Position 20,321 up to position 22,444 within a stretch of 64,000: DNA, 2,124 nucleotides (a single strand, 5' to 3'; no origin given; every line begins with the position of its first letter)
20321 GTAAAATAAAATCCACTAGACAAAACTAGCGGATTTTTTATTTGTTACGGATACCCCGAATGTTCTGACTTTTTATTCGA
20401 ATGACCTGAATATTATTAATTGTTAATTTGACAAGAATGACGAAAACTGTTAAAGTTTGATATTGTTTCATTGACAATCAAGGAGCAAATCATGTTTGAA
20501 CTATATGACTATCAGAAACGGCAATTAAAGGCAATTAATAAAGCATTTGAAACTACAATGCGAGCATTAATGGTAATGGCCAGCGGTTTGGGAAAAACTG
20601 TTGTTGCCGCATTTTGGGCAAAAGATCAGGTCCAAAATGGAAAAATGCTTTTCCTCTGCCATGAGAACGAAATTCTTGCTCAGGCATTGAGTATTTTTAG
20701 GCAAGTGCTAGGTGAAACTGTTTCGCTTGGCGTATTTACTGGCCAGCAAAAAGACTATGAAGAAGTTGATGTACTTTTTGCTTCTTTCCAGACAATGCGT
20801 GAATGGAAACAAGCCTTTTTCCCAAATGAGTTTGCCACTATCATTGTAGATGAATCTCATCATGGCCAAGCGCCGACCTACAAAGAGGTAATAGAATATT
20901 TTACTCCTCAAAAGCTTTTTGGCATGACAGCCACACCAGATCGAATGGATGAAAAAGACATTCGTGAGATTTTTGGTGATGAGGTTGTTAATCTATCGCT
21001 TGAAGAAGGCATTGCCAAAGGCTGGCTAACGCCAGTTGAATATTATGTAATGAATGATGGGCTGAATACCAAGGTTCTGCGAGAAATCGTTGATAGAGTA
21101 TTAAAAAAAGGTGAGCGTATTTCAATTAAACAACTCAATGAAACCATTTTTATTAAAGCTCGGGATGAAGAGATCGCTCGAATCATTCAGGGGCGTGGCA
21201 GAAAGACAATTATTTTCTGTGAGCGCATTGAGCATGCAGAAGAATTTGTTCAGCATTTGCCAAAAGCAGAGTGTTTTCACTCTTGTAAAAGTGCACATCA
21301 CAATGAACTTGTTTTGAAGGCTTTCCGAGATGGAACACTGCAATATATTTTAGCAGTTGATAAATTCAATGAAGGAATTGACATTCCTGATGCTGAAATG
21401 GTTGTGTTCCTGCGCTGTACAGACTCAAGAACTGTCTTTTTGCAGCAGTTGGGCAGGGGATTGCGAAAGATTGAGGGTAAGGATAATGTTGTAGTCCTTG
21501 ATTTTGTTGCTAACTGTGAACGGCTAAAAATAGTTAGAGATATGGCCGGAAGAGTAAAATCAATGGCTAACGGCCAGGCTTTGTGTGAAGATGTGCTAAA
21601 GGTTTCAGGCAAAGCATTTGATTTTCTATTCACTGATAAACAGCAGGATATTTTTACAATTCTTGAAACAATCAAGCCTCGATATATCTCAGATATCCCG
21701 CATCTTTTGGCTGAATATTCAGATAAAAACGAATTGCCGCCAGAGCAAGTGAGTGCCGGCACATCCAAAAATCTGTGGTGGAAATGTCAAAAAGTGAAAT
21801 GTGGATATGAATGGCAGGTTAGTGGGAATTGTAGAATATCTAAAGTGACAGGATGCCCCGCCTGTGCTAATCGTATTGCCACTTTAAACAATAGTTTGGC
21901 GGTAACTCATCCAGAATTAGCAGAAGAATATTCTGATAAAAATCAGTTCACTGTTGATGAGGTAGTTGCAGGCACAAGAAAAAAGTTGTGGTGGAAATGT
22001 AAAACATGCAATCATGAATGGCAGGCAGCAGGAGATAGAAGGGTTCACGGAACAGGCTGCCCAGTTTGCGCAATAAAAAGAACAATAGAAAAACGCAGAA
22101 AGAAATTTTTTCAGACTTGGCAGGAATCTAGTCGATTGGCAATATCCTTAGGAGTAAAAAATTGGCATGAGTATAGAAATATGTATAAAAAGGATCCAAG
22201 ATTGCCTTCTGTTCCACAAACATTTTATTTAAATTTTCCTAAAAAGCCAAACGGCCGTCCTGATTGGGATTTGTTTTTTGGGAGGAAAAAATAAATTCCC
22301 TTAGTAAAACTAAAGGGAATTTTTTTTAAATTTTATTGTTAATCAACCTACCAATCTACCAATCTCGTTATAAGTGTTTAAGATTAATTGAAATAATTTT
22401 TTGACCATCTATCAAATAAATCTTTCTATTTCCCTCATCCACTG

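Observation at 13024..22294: Four-gene island built from a ~55-aa LPS-motif repeat: 1475-aa and 704-aa repeat proteins, a single-repeat mini-protein and a zinc-ribbon SF2 helicase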

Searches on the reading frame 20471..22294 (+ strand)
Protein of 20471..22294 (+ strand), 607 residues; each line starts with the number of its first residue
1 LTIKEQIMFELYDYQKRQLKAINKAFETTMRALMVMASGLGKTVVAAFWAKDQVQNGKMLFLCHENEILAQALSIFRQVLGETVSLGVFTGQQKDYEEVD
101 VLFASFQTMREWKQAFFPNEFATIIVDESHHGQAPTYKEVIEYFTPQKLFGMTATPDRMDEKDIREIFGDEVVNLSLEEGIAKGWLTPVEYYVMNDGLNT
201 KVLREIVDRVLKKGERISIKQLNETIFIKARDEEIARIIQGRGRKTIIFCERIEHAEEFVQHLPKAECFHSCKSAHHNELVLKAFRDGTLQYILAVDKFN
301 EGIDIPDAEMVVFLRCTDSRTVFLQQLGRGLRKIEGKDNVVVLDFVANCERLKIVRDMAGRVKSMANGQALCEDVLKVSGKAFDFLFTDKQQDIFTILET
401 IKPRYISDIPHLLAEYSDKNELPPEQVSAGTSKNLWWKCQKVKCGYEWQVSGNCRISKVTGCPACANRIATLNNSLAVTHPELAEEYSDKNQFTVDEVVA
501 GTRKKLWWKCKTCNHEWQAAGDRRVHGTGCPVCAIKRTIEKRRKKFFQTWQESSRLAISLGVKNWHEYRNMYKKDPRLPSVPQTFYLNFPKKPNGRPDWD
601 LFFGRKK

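Call 3: search_protein_families(library=pfam, proteins=[window:20471-22294:+], max_evalue=0.01)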
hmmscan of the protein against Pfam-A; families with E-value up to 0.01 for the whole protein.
window:20471-22294:+ (607 aa): 8 families
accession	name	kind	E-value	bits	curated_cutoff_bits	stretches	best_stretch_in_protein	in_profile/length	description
PF04851.21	ResIII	-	2.4e-31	109.3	22.5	1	9-158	2-164/164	Type III restriction enzyme, res subunit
PF14311.12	DUF4379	-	1.3e-28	99.4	24.5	2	483-534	1-54/56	Probable Treble clef zinc finger domain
PF00271.37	Helicase_C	-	4e-16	59.7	23.5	1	235-332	6-108/110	Helicase conserved C-terminal domain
PF00270.35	DEAD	-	4.2e-09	36.8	26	1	17-157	3-161/167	DEAD/DEAH box helicase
PF18766.7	SWI2_SNF2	-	5.9e-08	33.1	26.7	1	20-195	4-194/221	SWI2/SNF2 ATPase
PF14882.11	INT_rpt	-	0.00023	21.8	26.5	1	567-586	1-20/55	Integrase repeat unit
PF13307.12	Helicase_C_2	-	0.0004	20.9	25.3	0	237-310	3-85/170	Helicase C-terminal domain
PF16203.11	ERCC3_RAD25_C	-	0.0087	15.8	27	0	240-335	57-153/248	ERCC3/RAD25/XPB C-terminal helicase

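Call 4: search_protein_families(library=ncbifam, proteins=[window:20471-22294:+], max_evalue=0.01)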
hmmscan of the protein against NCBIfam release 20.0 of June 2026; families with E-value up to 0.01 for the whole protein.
window:20471-22294:+ (607 aa): 24 families
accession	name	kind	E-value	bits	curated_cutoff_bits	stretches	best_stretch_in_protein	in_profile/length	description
NF046051.1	restrict_EcoAI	equivalog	4.5e-39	134.5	550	1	18-349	162-532/768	EcoAI/FtnUII family type I restriction enzme subunit R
NF053632.1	heli_RadD_YejH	equivalog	4.9e-33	114.3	720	1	9-350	1-359/573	DNA repair helicase RadD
TIGR04095.1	dnd_restrict_1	equivalog_domain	1.4e-24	86.9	600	3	265-348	315-398/451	DNA phosphorothioation system restriction enzyme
NF008521.0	PRK11448.1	equivalog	4.7e-18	64.6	729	1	8-363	411-832/1123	type I restriction-modification system endonuclease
NF010337.0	PRK13766.1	equivalog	3.1e-17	62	610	2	18-168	21-184/781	Hef nuclease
NF045503.1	repair_heli_XPB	equivalog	2.7e-15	56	610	1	5-341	178-516/548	DNA repair helicase XPB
TIGR00643.1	recG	equivalog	1e-08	34.4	659.4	1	6-314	231-533/629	ATP-dependent DNA helicase RecG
NF008163.0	PRK10917.1-1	equivalog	1e-06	27.4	796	1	4-95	262-357/692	ATP-dependent DNA helicase RecG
TIGR00614.1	recQ_fam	subfamily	1.2e-06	27.6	219.8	1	236-334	217-321/470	RecQ family ATP-dependent DNA helicase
NF008165.0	PRK10917.1-3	equivalog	1.7e-06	26.9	711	1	4-97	258-355/692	ATP-dependent DNA helicase RecG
TIGR00603.1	rad25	subfamily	2.9e-06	25.8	328.7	1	116-338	373-594/734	DNA repair helicase rad25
NF008166.0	PRK10917.1-4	equivalog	3.3e-06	25.5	864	1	4-72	270-340/705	ATP-dependent DNA helicase RecG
NF008164.0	PRK10917.1-2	equivalog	5.3e-06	25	785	1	3-102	269-372/704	ATP-dependent DNA helicase RecG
NF008168.0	PRK10917.2-2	equivalog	3.1e-05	22.4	718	1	3-95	358-454/795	ATP-dependent DNA helicase RecG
NF010338.0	PRK13767.1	equivalog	6.2e-05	21.4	849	1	244-343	286-397/877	ATP-dependent helicase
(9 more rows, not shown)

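Call 14: search_protein_families(library=padloc, proteins=[window:20471-22294:+], max_evalue=0.01)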
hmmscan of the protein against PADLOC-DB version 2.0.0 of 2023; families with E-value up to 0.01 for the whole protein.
window:20471-22294:+ (607 aa): 28 families (the best 25 are shown)
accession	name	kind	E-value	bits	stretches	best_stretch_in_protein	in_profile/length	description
PDLC03659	mREase_IV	-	2.2e-52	176.1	1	24-348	234-568/945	Type IV methyl-directed restriction enzyme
PDLC03658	mREase_IV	-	2.8e-50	169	1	16-350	231-562/953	Type IV methyl-directed restriction enzyme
PDLC02707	PbeA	-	1.5e-31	107.8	1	9-350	251-634/672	PbeA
PDLC02704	PbeA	-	2.6e-25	87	2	221-350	518-648/682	PbeA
PDLC03049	REase_I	-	1.8e-24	83.8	1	18-347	172-540/807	Type I restriction enzyme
PDLC03047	REase_I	-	7e-22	75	1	14-332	347-702/1107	Type I restriction enzyme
PDLC02706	PbeA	-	8.7e-18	62.3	2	274-348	600-674/722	PbeA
PDLC02705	PbeA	-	3e-17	60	2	229-347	511-634/691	PbeA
PDLC02703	PbeA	-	4.5e-10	36.8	1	123-349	369-617/626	PbeA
PDLC03597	REase_MTase_IIG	-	2.6e-09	33.2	2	10-74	167-235/1646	Type IIG restriction enzyme-methyltransferase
PDLC01439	typeIV_DinG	-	3.1e-09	34.1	1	233-310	396-474/575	CAS-IV-A; associated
PDLC03928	PsyrT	-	1.6e-07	28.1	1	235-338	233-340/689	-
PDLC02503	BrxHI|BrxHII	-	1.6e-07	28.1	1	228-342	231-351/698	BrxHI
PDLC02870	DpdF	-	2e-06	24.6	1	229-343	210-330/534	DpdF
PDLC03051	REase_MTase_I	-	2.9e-06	22.7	1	296-342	563-610/1591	Type I restriction enzyme-methyltransferase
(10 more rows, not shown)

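Call 15: search_protein_families(library=phrogs, proteins=[window:20471-22294:+], max_evalue=0.01)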
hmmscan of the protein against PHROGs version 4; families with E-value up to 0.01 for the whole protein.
window:20471-22294:+ (607 aa): 9 families
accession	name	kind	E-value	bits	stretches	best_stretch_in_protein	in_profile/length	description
phrog_16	-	DNA, RNA and nucleotide metabolism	7e-74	250.6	1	4-531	266-733/986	DNA helicase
phrog_16694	-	unknown function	1.5e-21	77.1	1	9-358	273-687/1010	-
phrog_9690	-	DNA, RNA and nucleotide metabolism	3e-17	63.6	1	88-348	10-271/306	DNA helicase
phrog_62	-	DNA, RNA and nucleotide metabolism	7.7e-13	47.8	1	8-156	694-849/1881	DNA helicase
phrog_681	-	DNA, RNA and nucleotide metabolism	9.9e-12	45.2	1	227-545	188-369/576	endonuclease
phrog_559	-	DNA, RNA and nucleotide metabolism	4.1e-10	40.1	1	431-548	209-318/607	HNH endonuclease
phrog_6819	-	DNA, RNA and nucleotide metabolism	2e-09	37.4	1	4-103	14-115/645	Holliday junction branch migration helicase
phrog_9902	-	unknown function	0.00082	19.9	0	420-477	31-87/210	-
phrog_26785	-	unknown function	0.0097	14.9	0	5-130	244-367/1087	-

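Call 16: search_solved_structures(query=window:20471-22294:+, max_evalue=0.001)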
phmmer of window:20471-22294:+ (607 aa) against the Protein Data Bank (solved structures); distinct sequences matched with E-value up to 0.001: 38.
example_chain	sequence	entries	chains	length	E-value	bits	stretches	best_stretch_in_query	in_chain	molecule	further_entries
7clg_A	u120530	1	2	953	5.5e-48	167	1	17-351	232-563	Putative helicase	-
6jde_B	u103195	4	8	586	2.9e-22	82.1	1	8-351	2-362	Putative DNA repair helicase RadD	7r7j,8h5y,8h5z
3h1t_A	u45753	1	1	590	5.4e-21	77.9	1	19-345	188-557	Type I site-specific restriction-modification system, R (Restriction) subunit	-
6p4f_A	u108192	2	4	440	1.4e-15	60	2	222-336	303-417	DNA-dependent ATPase XPBII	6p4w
5tnu_A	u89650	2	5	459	1.6e-15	59.8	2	222-336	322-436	DNA-dependent ATPase XPBII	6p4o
6p66_A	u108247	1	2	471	3.4e-14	55.4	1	244-348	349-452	DNA repair protein RAD25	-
2fwr_A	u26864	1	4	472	3.4e-14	55.4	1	244-348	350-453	DNA repair protein RAD25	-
2fzl_A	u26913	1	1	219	4.4e-08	35.2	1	242-347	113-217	DNA repair protein RAD25, XPB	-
1wp9_A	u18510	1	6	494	3.5e-07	32.3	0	274-338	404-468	ATP-dependent RNA helicase, putative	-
6sga_Fd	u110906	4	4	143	4.2e-07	32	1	472-536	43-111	mt-SAF33 | DUF4379 domain-containing protein | Probable Zinc-ribbon domain-containing protein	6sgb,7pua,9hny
6l5m_A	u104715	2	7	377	4.7e-07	31.9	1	233-330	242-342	Nucleolar RNA helicase 2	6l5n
6l5l_A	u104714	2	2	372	6.8e-07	31.3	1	234-330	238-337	Nucleolar RNA helicase 2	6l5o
3eaq_A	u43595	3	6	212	5.7e-06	28.3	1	247-343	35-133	Heat resistant RNA dependent ATPase | Hera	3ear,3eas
6yvh_H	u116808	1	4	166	6.8e-06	28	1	247-359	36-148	Eukaryotic initiation factor 4A-III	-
5fmf_1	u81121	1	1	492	8.1e-06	27.8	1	18-335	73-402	DNA REPAIR HELICASE RAD25, SSL2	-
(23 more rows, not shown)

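Call 23: find_encoding_contigs(protein=window:20471-22294:+, flank=10000, max_places=6)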
Protein window:20471-22294:+ (607 aa): no gene with exactly this product is on record in the collection.

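Call 24: find_homologous_proteins(query=window:20471-22294:+, max_evalue=1e-10)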
Query window:20471-22294:+ (607 aa): 5662 proteins with E <= 1e-10 among 8000 candidates; the best 120 are listed.
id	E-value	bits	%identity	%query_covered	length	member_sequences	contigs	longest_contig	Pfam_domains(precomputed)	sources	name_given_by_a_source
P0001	0.0e+0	1121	77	87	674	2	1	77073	PF14311.13,PF00270.36,PF01155.26,PF18766.8,PF00271.38,PF04851.22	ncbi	ncbi:MAG: zinc-ribbon domain-containing protein [Patescibacteria group bacterium]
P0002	0.0e+0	1118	57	84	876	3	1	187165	PF14311.13,PF00270.36,PF18766.8,PF00271.38,PF04851.22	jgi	jgi:superfamily II DNA or RNA helicase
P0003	0.0e+0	1025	54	87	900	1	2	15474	PF24441.2,PF14311.13,PF00270.36,PF01155.26,PF18766.8,PF00271.38,PF21817.4,PF09723.16,PF04851.22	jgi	-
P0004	2.9e-298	1009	58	88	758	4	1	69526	PF14311.13,PF00270.36,PF18766.8,PF00271.38,PF04851.22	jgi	-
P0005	3.8e-292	988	49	87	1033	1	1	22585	PF14311.13,PF00270.36,PF01155.26,PF18766.8,PF00271.38,PF04851.22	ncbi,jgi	jgi:superfamily II DNA or RNA helicase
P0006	7.6e-280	948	53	88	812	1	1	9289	PF14311.13,PF05265.21,PF00270.36,PF01155.26,PF04712.18,PF18766.8,PF00271.38,PF09723.16,PF04851.22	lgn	-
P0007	2.5e-271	920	51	88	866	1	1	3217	PF14311.13,PF00270.36,PF01155.26,PF18780.7,PF00271.38,PF21817.4,PF04851.22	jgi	jgi:superfamily II DNA or RNA helicase/DNA-directed RNA polymerase subunit RPC12/RpoP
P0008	8.4e-264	895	49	87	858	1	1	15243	PF14311.13,PF00270.36,PF24452.2,PF01155.26,PF18766.8,PF00271.38,PF04851.22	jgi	jgi:superfamily II DNA or RNA helicase/DNA-directed RNA polymerase subunit RPC12/RpoP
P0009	4.3e-260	882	55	86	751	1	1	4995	PF14311.13,PF00270.36,PF01155.26,PF18766.8,PF00271.38,PF21817.4,PF09723.16,PF04851.22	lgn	-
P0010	2.1e-259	880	53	87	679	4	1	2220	PF24441.2,PF14311.13,PF00270.36,PF01155.26,PF18766.8,PF00271.38,PF21817.4,PF09723.16,PF04851.22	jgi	-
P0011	1.3e-256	871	59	87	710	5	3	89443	PF14311.13,PF00270.36,PF18766.8,PF00271.38,PF04851.22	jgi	-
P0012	7.3e-252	855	58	87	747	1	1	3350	PF14311.13,PF01155.26,PF18766.8,PF00271.38,PF04851.22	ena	-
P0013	9.8e-251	852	54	87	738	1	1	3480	PF14311.13,PF00270.36,PF18766.8,PF00271.38,PF04851.22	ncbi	-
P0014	8.0e-250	849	55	87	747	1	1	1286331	PF14311.13,PF00270.36,PF18766.8,PF00271.38,PF21817.4,PF11648.17,PF04851.22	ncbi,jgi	ncbi:MAG: zinc-ribbon domain-containing protein [Candidatus Moraniibacteriota bacterium]|jgi:superfa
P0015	3.4e-249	846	50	87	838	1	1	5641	PF14311.13,PF00270.36,PF18766.8,PF00271.38,PF04851.22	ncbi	-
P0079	1.6e-184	633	59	66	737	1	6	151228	PF00270.36,PF18766.8,PF00271.38,PF04851.22,PF14882.12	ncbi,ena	ncbi:MAG: integrase repeat-containing protein [Patescibacteria group bacterium]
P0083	1.7e-183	630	55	65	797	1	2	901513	PF00270.36,PF18766.8,PF00271.38,PF04851.22,PF14882.12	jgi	jgi:superfamily II DNA or RNA helicase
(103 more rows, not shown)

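Call 25: find_encoding_contigs(protein=P0001, flank=10000, max_places=3)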
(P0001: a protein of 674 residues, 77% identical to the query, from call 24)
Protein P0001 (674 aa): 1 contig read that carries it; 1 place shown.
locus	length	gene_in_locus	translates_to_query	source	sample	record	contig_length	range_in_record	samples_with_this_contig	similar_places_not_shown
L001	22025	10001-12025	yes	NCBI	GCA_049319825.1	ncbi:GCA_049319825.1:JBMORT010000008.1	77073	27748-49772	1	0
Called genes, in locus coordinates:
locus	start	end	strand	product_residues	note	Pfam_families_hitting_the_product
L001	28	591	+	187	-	-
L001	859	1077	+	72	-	PF01176:eIF-1a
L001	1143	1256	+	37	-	PF00444:Ribosomal_L36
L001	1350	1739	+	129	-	PF00416:Ribosomal_S13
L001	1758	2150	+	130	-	PF00411:Ribosomal_S11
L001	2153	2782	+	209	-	PF00163:Ribosomal_S4, PF01479:S4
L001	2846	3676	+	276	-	PF01193:RNA_pol_L, PF01000:RNA_pol_A_bac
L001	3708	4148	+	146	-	PF01196:Ribosomal_L17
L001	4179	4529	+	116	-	PF00572:Ribosomal_L13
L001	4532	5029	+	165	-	PF00380:Ribosomal_S9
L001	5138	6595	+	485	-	PF01943:Polysacc_synt, PF13440:Polysacc_synt_3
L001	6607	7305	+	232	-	PF02578:Cu-oxidase_4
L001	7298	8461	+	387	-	PF13439:Glyco_transf_4, PF13579:Glyco_trans_4_4, PF20706:GT4-conflict (weak), PF00534:Glycos_transf_1, PF13692:Glyco_trans_1_4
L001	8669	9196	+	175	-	PF00466:Ribosomal_L10, PF27436:RL10_C (weak)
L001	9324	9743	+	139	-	PF16320:Ribosomal_L12_N, PF00542:Ribosomal_L12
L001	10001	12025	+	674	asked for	PF00270:DEAD, PF04851:ResIII, PF18766:SWI2_SNF2, PF00271:Helicase_C, PF01155:HypA (faint), PF14311:DUF4379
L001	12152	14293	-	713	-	-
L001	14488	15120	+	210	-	-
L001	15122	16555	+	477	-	PF01839:FG-GAP (faint), PF13517:FG-GAP_3 (weak), PF03734:YkuD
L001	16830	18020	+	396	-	-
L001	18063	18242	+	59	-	-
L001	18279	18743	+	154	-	PF00814:TsaD (weak)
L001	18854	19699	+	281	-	PF02498:Bro-N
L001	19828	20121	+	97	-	-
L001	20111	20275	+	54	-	-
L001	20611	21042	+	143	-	PF02381:MraZ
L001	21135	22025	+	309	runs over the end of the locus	PF01795:Methyltransf_5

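Call 26: find_encoding_contigs(protein=P0004, flank=10000, max_places=3)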
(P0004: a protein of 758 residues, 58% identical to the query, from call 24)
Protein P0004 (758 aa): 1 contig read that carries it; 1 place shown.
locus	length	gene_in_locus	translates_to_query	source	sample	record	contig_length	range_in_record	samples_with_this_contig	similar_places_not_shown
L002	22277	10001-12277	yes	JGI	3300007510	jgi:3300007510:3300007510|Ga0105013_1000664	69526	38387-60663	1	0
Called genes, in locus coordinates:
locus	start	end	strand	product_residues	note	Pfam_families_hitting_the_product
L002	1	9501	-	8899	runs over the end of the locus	-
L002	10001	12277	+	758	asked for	PF00270:DEAD, PF04851:ResIII, PF18766:SWI2_SNF2, PF00271:Helicase_C, PF14311:DUF4379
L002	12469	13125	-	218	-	-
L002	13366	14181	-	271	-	-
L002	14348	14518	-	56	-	-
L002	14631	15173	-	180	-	PF07963:N_methyl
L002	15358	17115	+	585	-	PF25919:BSH_CusB (faint), PF25917:BSH_RND (faint), PF25973:BSH_CzcB (faint), PF25989:YknX_C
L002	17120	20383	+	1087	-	PF00873:ACR_tran, PF02355:SecD_SecF_C (faint), PF03176:MMPL (faint)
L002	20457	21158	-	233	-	PF08713:DNA_alkylation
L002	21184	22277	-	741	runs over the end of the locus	PF11104:PilM_2, PF06723:MreB_Mbl (faint), PF14450:FtsA (weak), PF08239:SH3_3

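Call 28: find_encoding_contigs(protein=P0079, flank=10000, max_places=4)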
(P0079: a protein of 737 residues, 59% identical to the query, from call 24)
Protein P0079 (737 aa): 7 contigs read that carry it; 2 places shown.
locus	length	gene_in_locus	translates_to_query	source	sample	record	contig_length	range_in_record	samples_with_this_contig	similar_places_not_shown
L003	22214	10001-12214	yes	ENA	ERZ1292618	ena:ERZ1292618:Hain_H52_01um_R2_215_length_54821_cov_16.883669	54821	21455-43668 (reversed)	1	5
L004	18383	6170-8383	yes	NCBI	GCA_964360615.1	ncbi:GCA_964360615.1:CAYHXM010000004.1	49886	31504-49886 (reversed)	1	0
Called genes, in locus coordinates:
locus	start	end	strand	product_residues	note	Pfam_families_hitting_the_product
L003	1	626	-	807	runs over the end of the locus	PF00133:tRNA-synt_1, PF01406:tRNA-synt_1e (faint), PF09334:tRNA-synt_1g, PF13603:tRNA-synt_1_2, PF00133:tRNA-synt_1, PF08264:Anticodon_1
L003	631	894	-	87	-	-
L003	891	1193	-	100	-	PF18924:DUF5674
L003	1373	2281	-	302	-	PF21882:Gp53-like_C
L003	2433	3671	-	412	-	-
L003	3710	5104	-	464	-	-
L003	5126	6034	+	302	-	PF01544:CorA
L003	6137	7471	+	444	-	PF00772:DnaB, PF13481:AAA_25, PF03796:DnaB_C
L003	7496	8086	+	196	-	PF21176:RecR_HhH, PF13662:Toprim_4, PF21175:RecR_C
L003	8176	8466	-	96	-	PF00829:Ribosomal_L21p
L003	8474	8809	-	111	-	-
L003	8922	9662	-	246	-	PF02481:DNA_processg_A (weak)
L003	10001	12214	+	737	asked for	PF00270:DEAD, PF04851:ResIII, PF18766:SWI2_SNF2, PF00271:Helicase_C, PF14882:INT_rpt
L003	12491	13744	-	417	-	PF08245:Mur_ligase_M, PF02875:Mur_ligase_C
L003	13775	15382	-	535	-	PF03717:PBP_dimer, PF00905:Transpeptidase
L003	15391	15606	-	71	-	-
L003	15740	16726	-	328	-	PF01795:Methyltransf_5, PF13847:Methyltransf_31 (faint)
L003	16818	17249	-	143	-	PF02381:MraZ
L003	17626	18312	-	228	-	PF18400:Thioredoxin_12 (faint), PF13098:Thioredoxin_2 (weak), PF13462:Thioredoxin_4, PF01323:DSBA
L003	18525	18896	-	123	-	PF16320:Ribosomal_L12_N, PF00542:Ribosomal_L12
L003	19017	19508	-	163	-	PF00466:Ribosomal_L10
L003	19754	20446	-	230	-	PF01135:PCMT, PF13847:Methyltransf_31 (weak), PF13649:Methyltransf_25 (weak)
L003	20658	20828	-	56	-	PF00471:Ribosomal_L33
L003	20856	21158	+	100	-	-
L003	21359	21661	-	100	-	-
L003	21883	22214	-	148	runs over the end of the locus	PF00889:EF_TS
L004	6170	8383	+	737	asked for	PF00270:DEAD, PF04851:ResIII, PF18766:SWI2_SNF2, PF00271:Helicase_C, PF14882:INT_rpt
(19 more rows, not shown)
